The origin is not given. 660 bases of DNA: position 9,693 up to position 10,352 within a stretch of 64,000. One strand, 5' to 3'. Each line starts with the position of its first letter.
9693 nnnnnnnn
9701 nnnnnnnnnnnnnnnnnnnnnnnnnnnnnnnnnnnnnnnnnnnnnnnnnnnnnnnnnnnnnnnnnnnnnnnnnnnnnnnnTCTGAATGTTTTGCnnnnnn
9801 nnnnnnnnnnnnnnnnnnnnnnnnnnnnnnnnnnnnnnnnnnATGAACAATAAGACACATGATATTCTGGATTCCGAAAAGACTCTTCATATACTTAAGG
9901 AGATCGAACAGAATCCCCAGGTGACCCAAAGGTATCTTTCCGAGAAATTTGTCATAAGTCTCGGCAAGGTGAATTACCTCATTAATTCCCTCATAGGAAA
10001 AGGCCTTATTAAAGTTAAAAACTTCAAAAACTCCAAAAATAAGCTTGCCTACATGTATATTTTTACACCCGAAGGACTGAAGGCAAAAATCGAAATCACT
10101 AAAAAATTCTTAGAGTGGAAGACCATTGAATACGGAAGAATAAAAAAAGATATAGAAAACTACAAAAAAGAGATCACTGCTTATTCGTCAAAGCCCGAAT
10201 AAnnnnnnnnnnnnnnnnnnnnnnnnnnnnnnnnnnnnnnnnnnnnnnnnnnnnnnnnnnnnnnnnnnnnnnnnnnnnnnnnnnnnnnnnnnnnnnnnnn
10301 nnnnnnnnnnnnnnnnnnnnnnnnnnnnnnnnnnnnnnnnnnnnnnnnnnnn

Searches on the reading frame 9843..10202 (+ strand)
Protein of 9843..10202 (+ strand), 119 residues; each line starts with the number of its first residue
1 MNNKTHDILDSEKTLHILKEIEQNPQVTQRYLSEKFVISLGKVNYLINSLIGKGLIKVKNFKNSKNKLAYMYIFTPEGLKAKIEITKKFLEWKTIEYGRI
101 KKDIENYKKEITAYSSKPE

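Call 50: search_protein_families(library=pfam, proteins=[window:9843-10202:+], max_evalue=0.001)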
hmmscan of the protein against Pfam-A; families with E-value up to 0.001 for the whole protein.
window:9843-10202:+ (119 aa): 5 families
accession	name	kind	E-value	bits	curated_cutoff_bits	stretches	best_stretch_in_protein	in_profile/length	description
PF13412.12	HTH_24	-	2.7e-09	36.9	21.9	1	12-57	3-48/48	Winged helix-turn-helix DNA-binding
PF12802.13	MarR_2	-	9.9e-06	26.1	27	1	15-58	8-52/61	MarR family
PF01047.28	MarR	-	2.3e-05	24.6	24.6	1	14-58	5-49/59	MarR family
PF02002.24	TFIIE_alpha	-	0.00022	21.5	22.9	1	12-80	13-82/105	TFIIE alpha subunit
PF21984.2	DnaD_N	-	0.00097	19.7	27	0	15-83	23-90/101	DnaD N-terminal domain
